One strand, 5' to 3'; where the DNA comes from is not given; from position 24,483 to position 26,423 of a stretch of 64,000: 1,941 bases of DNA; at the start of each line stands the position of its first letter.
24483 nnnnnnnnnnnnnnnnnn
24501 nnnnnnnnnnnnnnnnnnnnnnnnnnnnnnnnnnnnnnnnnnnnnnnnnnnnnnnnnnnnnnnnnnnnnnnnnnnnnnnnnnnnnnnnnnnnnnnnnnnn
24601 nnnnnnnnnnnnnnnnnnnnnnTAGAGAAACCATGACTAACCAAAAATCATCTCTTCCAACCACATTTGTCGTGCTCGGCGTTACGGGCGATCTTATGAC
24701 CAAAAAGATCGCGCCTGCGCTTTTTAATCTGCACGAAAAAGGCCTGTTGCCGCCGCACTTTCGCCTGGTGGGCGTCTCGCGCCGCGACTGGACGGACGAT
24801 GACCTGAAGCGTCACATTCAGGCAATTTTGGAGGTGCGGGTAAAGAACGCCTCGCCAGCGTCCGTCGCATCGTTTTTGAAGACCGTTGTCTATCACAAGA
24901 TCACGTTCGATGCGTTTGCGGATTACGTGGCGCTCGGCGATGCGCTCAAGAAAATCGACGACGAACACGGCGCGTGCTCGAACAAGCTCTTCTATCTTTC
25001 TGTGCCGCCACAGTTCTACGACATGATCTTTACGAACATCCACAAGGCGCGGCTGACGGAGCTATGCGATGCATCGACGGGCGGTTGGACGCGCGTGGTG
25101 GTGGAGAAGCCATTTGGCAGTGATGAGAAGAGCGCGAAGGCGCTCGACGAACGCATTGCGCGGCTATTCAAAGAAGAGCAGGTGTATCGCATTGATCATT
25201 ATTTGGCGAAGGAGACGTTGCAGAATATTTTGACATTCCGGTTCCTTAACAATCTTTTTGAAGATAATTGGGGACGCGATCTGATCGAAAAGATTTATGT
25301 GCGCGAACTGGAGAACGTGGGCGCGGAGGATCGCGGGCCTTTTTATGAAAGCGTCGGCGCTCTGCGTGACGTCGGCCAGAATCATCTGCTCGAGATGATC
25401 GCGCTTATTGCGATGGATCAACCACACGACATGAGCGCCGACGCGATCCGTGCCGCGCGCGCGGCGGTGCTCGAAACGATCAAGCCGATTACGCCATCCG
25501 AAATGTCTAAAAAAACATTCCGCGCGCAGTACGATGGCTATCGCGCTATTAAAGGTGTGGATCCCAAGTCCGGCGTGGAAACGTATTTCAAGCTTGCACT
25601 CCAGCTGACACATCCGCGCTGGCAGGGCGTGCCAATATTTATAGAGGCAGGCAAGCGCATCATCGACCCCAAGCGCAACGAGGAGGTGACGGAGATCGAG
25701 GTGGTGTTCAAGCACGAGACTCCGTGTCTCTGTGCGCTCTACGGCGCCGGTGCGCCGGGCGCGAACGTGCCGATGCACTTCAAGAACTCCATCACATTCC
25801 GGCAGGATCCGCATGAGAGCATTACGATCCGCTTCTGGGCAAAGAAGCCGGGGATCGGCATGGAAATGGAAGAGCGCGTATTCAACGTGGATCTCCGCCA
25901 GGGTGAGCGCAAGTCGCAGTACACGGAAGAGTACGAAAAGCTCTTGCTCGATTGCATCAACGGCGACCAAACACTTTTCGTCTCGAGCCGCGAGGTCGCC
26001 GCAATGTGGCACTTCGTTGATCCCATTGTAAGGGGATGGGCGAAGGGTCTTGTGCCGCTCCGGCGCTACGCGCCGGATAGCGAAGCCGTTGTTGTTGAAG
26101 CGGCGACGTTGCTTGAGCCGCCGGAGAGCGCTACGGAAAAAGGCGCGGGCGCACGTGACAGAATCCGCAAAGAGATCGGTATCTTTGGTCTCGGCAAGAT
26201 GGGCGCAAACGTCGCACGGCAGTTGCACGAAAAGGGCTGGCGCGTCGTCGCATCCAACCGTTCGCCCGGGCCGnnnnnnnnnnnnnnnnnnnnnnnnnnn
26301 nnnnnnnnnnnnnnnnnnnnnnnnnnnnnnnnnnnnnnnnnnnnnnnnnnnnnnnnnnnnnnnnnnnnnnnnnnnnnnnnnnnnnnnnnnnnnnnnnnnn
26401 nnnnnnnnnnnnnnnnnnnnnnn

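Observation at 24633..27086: Single-polypeptide fusion of glucose-6-phosphate dehydrogenase and short-form 6-phosphogluconate dehydrogenase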

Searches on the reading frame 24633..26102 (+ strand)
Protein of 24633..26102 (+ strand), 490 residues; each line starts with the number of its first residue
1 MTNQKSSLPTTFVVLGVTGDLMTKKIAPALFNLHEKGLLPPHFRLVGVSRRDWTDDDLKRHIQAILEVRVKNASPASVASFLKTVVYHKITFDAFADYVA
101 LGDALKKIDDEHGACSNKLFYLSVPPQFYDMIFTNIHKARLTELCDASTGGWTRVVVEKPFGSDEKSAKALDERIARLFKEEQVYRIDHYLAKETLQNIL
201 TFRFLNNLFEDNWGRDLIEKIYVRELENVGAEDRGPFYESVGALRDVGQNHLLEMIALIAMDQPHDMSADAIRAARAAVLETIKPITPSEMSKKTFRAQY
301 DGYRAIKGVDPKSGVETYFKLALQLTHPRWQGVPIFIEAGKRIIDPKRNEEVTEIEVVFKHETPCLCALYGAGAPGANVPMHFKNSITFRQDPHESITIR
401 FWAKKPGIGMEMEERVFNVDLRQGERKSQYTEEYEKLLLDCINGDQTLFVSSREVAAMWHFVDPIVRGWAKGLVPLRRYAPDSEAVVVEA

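Call 48: search_dna_similar(query=window:24633-26102:+, collection=plasmids, mode=protein, max_rows=15)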
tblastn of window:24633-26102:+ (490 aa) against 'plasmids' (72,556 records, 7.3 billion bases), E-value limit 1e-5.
Records with a match: 416; places in all: 435; records where one place covers at least 80% of the query: 408.
Best place of each record, by identity: <60% 416.
By first word of the organism name: Ralstonia 137; Staphylococcus 44; Rhizobium 29; Pantoea 24; Streptomyces 15; Priestia 12; Burkholderia 11; Shinella 8; Rhodococcus 7; Vibrio 6; and 59 more.
By predicted mobility (MOB-suite, as given by PLSDB): non-mobilizable 207; mobilizable 169; conjugative 40.
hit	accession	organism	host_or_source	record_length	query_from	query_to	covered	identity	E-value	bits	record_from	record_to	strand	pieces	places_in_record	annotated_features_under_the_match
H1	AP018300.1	Fischerella sp. NIES-4106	-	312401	2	470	96%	36.9%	6e-80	278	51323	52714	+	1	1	zwf_2: glucose-6-phosphate 1-dehydrogenase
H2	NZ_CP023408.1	Streptomyces fungicidicus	Pig,cell culture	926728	9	483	97%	36.1%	1e-85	295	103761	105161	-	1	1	zwf: glucose-6-phosphate dehydrogenase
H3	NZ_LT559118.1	Nonomuraea gerenzanensis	-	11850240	9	470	94%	36.9%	1e-88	304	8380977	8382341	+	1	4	none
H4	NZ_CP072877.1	Microbacterium sp. NIBRBAC000506063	cell culture,sludge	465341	9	483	97%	35.8%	4e-71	316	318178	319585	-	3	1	none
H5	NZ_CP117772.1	Nostoc sp. UHCC 0926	whole organism,lichen surface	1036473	9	470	94%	36.8%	9e-78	272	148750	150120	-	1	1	none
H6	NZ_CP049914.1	Vibrio sp. HDW18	Anodonta arcaeformis,single bacterial ...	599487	10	466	93%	37.0%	2e-86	297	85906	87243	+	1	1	zwf: glucose-6-phosphate dehydrogenase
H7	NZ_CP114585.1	Salinivibrio proteolyticus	-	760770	10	467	93%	36.9%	3e-84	291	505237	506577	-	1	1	zwf: glucose-6-phosphate dehydrogenase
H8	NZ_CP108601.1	Streptomyces sp. NBC_01176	-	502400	9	469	94%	36.6%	5e-88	302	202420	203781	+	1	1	zwf: glucose-6-phosphate dehydrogenase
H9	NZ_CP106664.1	Brucella intermedia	Sempervivum tectorum (houseplant),Pure ...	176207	2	489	100%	34.4%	6e-66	238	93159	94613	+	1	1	zwf: glucose-6-phosphate dehydrogenase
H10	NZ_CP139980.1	Sphingobium yanoikuyae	-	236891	5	483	98%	35.0%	5e-64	232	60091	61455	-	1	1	zwf: glucose-6-phosphate dehydrogenase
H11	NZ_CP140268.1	Priestia megaterium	Single cell,ginseng rhizosphere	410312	1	469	96%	35.7%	7e-82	284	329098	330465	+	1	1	zwf: glucose-6-phosphate dehydrogenase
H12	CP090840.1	Streptomyces viridifaciens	Whole organism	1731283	1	466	95%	35.8%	7e-66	238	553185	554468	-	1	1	zwf: glucose-6-phosphate dehydrogenase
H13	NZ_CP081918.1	Bacteroides ovatus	Homo sapiens,blood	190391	13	469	93%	36.5%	3e-79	276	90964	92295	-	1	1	zwf: glucose-6-phosphate dehydrogenase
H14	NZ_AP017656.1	Sphingobium cloacae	-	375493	9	485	97%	34.9%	9e-74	260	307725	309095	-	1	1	zwf: glucose-6-phosphate dehydrogenase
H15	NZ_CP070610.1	Rhodococcus koreensis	cell culture,rhizosphere of apple ...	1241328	9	470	94%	36.0%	3e-72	256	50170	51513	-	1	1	record has no annotation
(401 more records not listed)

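Call 49: get_annotated_region(hit=H6, flank=4000)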
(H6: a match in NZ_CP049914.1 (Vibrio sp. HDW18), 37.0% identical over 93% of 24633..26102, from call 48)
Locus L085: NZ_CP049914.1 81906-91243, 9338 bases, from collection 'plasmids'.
description: Vibrio sp. HDW18 plasmid p_unnamed1, complete sequence
organism: Vibrio sp. HDW18 (NCBI taxid 2714948)
taxonomy: Bacteria; Pseudomonadota; Gammaproteobacteria; Vibrionales; Vibrionaceae; Vibrio; Vibrio sp. HDW18
host: -; source: Anodonta arcaeformis,single bacterial strain; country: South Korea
typing (MOB-suite, as given by PLSDB): non-mobilizable
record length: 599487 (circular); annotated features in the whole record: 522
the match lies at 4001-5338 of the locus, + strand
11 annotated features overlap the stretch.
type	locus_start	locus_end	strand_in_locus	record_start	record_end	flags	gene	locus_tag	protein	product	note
CDS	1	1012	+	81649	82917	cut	-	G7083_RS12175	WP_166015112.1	aminotransferase class V-fold PLP-dependent enzyme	-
CDS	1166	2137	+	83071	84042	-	-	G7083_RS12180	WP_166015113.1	LysR family transcriptional regulator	-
CDS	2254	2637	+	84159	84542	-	-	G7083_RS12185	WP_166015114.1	VOC family protein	-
CDS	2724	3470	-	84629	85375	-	-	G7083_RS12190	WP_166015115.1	phosphatase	-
CDS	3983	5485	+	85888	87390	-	zwf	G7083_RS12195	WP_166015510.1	glucose-6-phosphate dehydrogenase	GO:0006098 - pentose-phosphate shunt [Evidence IEA]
CDS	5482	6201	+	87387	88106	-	pgl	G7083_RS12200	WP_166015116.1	6-phosphogluconolactonase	GO:0006098 - pentose-phosphate shunt [Evidence IEA]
CDS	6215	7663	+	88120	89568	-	gnd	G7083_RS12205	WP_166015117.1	decarboxylating NADP(+)-dependent phosphogluconate dehydrogenase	GO:0006098 - pentose-phosphate shunt [Evidence IEA]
CDS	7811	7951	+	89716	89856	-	-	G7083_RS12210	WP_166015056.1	hypothetical protein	-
CDS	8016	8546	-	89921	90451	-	hutZ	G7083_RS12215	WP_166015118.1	heme utilization protein HutZ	GO:0042167 - heme catabolic process [Evidence IEA]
CDS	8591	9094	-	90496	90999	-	hutX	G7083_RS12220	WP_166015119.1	heme utilization cystosolic carrier protein HutX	-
CDS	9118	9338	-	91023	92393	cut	hutW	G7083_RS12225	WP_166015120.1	heme anaerobic degradation radical SAM methyltransferase ChuW/HutW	-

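Call 50: get_annotated_region(hit=H13, flank=4000)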
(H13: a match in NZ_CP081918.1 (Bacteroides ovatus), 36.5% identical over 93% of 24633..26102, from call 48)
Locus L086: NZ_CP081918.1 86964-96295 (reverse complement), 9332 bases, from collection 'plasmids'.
description: Bacteroides ovatus strain BFG-107 plasmid unnamed1, complete sequence
organism: Bacteroides ovatus (NCBI taxid 28116)
taxonomy: Bacteria; Bacteroidota; Bacteroidia; Bacteroidales; Bacteroidaceae; Bacteroides; Bacteroides ovatus
host: -; source: Homo sapiens,blood; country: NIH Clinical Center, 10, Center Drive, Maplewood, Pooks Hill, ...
typing (MOB-suite, as given by PLSDB): non-mobilizable
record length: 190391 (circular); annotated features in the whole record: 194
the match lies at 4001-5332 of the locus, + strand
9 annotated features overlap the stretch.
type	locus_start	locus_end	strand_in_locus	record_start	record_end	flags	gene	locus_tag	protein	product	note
CDS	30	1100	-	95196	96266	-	gmd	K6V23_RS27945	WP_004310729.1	GDP-mannose 4,6-dehydratase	GO:0000271 - polysaccharide biosynthetic process [Evidence IEA]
CDS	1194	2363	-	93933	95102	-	-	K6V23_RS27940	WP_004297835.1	dicarboxylate/amino acid:cation symporter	-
CDS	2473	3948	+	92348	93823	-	gnd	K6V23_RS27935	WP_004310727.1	decarboxylating NADP(+)-dependent phosphogluconate dehydrogenase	GO:0006098 - pentose-phosphate shunt [Evidence IEA]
CDS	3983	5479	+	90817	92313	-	zwf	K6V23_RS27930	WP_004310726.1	glucose-6-phosphate dehydrogenase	GO:0006098 - pentose-phosphate shunt [Evidence IEA]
CDS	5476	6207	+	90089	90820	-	pgl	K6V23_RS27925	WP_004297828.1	6-phosphogluconolactonase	GO:0006098 - pentose-phosphate shunt [Evidence IEA]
CDS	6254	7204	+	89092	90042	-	-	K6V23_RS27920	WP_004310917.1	Dyp-type peroxidase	-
CDS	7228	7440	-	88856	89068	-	-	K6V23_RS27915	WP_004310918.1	hypothetical protein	-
CDS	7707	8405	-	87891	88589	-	-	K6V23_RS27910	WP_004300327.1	LytTR family DNA-binding domain-containing protein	-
CDS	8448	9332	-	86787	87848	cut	-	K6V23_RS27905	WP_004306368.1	histidine kinase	GO:0000160 - phosphorelay signal transduction system [Evidence IEA]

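Call 51: get_annotated_region(hit=H9, flank=4000)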
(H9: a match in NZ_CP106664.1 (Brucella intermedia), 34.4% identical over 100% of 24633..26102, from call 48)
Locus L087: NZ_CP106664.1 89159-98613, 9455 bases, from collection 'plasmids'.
description: Brucella intermedia strain SG.G2 plasmid pSG.G2, complete sequence
organism: Brucella intermedia (NCBI taxid 94625)
taxonomy: Bacteria; Pseudomonadota; Alphaproteobacteria; Hyphomicrobiales; Brucellaceae; Brucella; Brucella intermedia
host: -; source: Sempervivum tectorum (houseplant),Pure isolate,rhizosphere; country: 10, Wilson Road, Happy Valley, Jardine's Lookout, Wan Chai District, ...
typing (MOB-suite, as given by PLSDB): conjugative; relaxase MOBP; mating-pair formation MPF_T
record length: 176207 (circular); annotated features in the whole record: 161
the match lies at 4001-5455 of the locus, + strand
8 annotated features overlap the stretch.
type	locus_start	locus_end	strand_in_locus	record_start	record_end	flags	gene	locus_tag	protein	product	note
CDS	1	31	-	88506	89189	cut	-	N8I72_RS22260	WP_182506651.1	substrate-binding domain-containing protein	-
CDS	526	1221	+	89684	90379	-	-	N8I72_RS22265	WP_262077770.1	IclR family transcriptional regulator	GO:0006355 - regulation of DNA-templated transcription [Evidence IEA]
CDS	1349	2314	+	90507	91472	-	tal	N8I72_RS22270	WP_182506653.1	transaldolase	GO:0006098 - pentose-phosphate shunt [Evidence IEA]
CDS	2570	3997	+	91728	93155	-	gndA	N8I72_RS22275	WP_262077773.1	NADP-dependent phosphogluconate dehydrogenase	GO:0006098 - pentose-phosphate shunt [Evidence IEA]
CDS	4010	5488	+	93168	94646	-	zwf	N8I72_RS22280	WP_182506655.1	glucose-6-phosphate dehydrogenase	GO:0006098 - pentose-phosphate shunt [Evidence IEA]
CDS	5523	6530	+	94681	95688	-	-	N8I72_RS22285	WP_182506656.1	class 1 fructose-bisphosphatase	GO:0005975 - carbohydrate metabolic process [Evidence IEA]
CDS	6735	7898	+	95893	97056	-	-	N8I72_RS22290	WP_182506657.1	zinc-binding dehydrogenase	-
CDS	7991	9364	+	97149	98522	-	dctA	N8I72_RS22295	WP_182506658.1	C4-dicarboxylate transporter DctA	GO:0006835 - dicarboxylic acid transport [Evidence IEA]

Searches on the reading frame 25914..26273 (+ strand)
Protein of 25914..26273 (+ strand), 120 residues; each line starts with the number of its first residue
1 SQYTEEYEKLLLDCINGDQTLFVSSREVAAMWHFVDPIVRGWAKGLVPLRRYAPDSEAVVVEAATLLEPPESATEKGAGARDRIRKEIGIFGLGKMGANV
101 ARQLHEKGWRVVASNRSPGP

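Call 39: find_related_loci(query=A2, collection=genome_contigs, flank=6000)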
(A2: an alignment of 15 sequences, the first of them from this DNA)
Query A2 (120 aa) in genome_contigs; peptide patterns used: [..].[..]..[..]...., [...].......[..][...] (x = any residue, [..] = any of these).
599 stretches matched a pattern (row limit reached: there are more); 292 encode a relative of the query (tblastn E <= 1e-3); the best 80 are kept; 80 distinct loci.
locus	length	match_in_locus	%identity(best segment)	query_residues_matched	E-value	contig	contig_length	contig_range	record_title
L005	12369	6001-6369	81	1-120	3e-66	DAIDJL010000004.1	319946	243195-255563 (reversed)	MAG TPA_asm: Candidatus Parcubacteria bacterium isolate clean384 k141_1411868, whole genome shotgun sequence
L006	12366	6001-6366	84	1-120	7e-66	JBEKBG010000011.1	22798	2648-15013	MAG: Minisyncoccia bacterium isolate SPRUCE 130 SPRUCE_130_11, whole genome shotgun sequence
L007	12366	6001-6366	85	1-120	4e-65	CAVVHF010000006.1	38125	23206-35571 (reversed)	MAG: uncultured bacterium isolate MFD01112.bin.1.8 genome assembly, contig: contig_112562, whole genome shotgun sequence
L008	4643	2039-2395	81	1-120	5e-65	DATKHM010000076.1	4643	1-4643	MAG TPA_asm: Candidatus Paceibacterota bacterium isolate SMAG_U14577 k141_273012, whole genome shotgun sequence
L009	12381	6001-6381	80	1-120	4e-62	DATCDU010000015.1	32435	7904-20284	MAG TPA_asm: Candidatus Paceibacterota bacterium isolate SMAG_U7734 k141_239665, whole genome shotgun sequence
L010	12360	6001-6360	69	2-120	2e-51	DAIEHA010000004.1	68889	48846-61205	MAG TPA_asm: Candidatus Parcubacteria bacterium isolate clean996 NODE_4_length_68889_cov_6.672557, whole genome shotgun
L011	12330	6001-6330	68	1-119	6e-51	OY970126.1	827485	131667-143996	MAG: uncultured bacterium isolate MFD05512.bin.c.3 genome assembly, chromosome: 1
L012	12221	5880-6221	70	1-120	2e-50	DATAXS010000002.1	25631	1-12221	MAG TPA_asm: Candidatus Paceibacterota bacterium isolate SMAG_U5659 k141_1696682, whole genome shotgun sequence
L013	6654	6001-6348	67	1-120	3e-49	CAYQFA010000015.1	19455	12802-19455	MAG TPA_asm: uncultured Candidatus Saccharibacteria bacterium isolate binchicken_co3_503 genome assembly, contig: NODE_8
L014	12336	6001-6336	67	1-120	4e-49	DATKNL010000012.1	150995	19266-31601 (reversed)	MAG TPA_asm: Candidatus Paceibacterota bacterium isolate SMAG_U14736 k141_5311227, whole genome shotgun sequence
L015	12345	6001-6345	69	1-120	1e-48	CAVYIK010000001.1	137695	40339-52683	MAG: uncultured bacterium isolate MFD01476.bin.2.169 genome assembly, contig: contig_120138, whole genome shotgun sequen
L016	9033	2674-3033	66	2-120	1e-48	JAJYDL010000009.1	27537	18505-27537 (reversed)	MAG: bacterium isolate BP9.bin97 NODE_2921_length_27537_cov_1.572309, whole genome shotgun sequence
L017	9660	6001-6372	65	2-120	3e-48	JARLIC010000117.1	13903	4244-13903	MAG: Candidatus Paceibacterota bacterium isolate MAG_CO256 MetaCoAG_Bin_256_Oxic_k141_1862770, whole genome shotgun sequ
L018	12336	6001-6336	65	1-120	6e-47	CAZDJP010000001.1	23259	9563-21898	MAG TPA_asm: uncultured Candidatus Saccharibacteria bacterium isolate SRP271791_co2_69 genome assembly, contig: NODE_469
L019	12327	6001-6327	64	1-117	5e-47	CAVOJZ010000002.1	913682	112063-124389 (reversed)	MAG: uncultured bacterium isolate MFD00082.bin.1.43 genome assembly, contig: contig_7304, whole genome shotgun sequence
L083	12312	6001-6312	49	3-118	3e-31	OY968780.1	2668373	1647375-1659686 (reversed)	MAG: uncultured Coriobacteriia bacterium isolate MFD05942.bin.c.2 genome assembly, chromosome: 1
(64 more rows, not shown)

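Call 66: search_protein_families(library=pfam, proteins=[L083:7-708:+, L083:1414-2817:+, L083:2676-3971:-, L083:3922-4731:+, L083:4759-7152:+, L083:7152-7901:+, L083:7228-9264:+, L083:9382-10362:+, L083:10290-12257:-, L083:10410-11558:+], max_evalue=0.0001)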
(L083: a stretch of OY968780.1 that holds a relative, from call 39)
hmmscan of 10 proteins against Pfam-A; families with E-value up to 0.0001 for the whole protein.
L083:7-708:+ (234 aa): 0 families

L083:1414-2817:+ (468 aa): 0 families

L083:2676-3971:- (431 aa): 1 family
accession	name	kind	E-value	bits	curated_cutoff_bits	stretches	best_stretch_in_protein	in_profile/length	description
PF10091.15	Glycoamylase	-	2.1e-81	273.1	27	1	179-412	2-221/221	Putative glucoamylase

L083:3922-4731:+ (270 aa): 0 families

L083:4759-7152:+ (798 aa): 4 families
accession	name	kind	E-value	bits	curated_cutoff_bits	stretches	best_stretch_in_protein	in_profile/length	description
PF02781.21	G6PD_C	-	5.4e-73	246.1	27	1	198-482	1-291/296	Glucose-6-phosphate dehydrogenase, C-terminal domain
PF00479.28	G6PD_N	-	2.6e-54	185.1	22.1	1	12-195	1-182/183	Glucose-6-phosphate dehydrogenase, NAD binding domain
PF03446.21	NAD_binding_2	-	5e-43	147.3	21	1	487-644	1-153/161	NAD binding domain of 6-phosphogluconate dehydrogenase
PF00393.24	6PGD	-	3.8e-18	66.3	27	1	658-764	1-113/290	6-phosphogluconate dehydrogenase, C-terminal domain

L083:7152-7901:+ (250 aa): 0 families

L083:7228-9264:+ (679 aa): 2 families
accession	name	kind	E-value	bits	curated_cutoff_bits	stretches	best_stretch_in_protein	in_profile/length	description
PF03190.21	Thioredox_DsbH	-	5.2e-77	257.8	27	1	3-163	2-162/163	Protein of unknown function, DUF255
PF13899.12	Thioredoxin_7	-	8.9e-10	39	27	1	22-86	1-65/83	Thioredoxin-like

L083:9382-10362:+ (327 aa): 1 family
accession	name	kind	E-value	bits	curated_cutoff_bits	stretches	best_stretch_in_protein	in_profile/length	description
PF04069.17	OpuAC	-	3.3e-49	168.2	21.2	1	46-321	2-256/257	Substrate binding domain of ABC-type glycine betaine transport system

L083:10290-12257:- (655 aa): 0 families

L083:10410-11558:+ (383 aa): 1 family
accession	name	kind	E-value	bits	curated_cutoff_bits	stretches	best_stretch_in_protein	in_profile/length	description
PF00528.27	BPD_transp_1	-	1.1e-17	64.8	26.4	1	200-374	1-182/184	Binding-protein-dependent transport system inner membrane component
